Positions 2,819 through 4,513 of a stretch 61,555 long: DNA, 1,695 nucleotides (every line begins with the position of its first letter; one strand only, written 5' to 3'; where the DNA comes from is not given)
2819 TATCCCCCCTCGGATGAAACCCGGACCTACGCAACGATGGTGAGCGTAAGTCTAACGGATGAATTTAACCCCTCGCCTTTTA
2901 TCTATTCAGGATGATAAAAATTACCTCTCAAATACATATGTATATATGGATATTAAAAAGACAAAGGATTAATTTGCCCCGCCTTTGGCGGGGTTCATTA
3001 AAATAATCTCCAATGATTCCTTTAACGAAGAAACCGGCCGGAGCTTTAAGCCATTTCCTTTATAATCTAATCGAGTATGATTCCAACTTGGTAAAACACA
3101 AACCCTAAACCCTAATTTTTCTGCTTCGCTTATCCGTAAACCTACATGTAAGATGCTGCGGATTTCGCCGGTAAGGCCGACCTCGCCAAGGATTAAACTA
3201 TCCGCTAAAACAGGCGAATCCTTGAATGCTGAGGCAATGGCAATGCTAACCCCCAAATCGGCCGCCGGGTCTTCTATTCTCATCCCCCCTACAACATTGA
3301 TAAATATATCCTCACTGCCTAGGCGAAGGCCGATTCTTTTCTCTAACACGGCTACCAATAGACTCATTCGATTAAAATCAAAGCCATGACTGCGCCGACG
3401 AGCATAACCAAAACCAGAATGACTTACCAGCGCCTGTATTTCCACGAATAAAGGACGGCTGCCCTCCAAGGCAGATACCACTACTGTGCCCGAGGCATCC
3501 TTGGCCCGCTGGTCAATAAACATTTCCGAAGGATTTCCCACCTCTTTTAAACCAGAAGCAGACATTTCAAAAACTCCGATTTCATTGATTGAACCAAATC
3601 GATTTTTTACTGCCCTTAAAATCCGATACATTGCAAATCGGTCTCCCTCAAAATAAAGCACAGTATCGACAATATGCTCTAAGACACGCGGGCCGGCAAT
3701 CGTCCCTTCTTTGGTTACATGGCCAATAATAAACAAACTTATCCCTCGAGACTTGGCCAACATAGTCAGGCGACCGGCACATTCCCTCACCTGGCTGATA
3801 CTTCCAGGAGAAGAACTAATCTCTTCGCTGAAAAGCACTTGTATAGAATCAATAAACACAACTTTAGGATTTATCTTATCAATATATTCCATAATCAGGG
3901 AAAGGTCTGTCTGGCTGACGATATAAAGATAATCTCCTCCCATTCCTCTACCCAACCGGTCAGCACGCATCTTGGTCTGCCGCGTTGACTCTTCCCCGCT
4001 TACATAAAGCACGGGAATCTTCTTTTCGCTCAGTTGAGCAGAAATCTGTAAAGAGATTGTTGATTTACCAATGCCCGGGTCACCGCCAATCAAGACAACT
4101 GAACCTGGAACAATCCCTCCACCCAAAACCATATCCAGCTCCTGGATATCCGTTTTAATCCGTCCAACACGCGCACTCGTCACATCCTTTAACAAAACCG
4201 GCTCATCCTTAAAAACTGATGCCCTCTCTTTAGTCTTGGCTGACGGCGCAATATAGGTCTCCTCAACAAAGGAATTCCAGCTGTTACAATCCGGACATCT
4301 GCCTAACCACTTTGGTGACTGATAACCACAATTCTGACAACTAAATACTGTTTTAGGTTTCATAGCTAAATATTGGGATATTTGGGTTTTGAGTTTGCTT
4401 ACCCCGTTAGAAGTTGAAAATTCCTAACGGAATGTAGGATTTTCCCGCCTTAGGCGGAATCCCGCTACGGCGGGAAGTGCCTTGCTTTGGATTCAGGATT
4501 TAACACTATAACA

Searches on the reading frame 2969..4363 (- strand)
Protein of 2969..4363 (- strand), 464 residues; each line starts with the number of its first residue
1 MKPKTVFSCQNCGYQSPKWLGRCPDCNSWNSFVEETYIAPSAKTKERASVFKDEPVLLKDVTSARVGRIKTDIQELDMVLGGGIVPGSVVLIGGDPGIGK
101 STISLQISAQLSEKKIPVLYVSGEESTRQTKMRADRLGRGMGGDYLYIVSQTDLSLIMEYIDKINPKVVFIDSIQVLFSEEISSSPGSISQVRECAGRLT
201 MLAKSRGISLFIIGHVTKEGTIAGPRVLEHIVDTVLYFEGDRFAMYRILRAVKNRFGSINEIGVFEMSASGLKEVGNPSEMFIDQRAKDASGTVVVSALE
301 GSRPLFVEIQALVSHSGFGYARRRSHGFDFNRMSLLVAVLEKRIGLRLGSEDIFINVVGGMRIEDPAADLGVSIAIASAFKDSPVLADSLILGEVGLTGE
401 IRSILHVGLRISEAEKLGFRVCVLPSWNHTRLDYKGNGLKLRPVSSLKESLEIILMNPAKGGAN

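Call 81: search_protein_families(library=ncbifam, proteins=[window:2969-4363:-], max_evalue=1e-10)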
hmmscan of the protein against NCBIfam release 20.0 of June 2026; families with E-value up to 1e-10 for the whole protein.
window:2969-4363:- (464 aa): 4 families
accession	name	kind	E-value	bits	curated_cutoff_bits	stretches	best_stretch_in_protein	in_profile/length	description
TIGR00416.1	sms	equivalog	2e-176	587.3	403.05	1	2-449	3-452/454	DNA repair protein RadA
TIGR02902.1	spore_lonB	equivalog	8.5e-15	54.3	723.3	1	336-455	412-531/531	ATP-dependent protease LonB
NF006799.0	PRK09302.1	equivalog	1.8e-13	49.9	408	1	66-270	252-467/515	circadian clock protein KaiC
TIGR02903.1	spore_lon_C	equivalog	3.3e-13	49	678.8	1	340-454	500-614/615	Lon family ATP-dependent protease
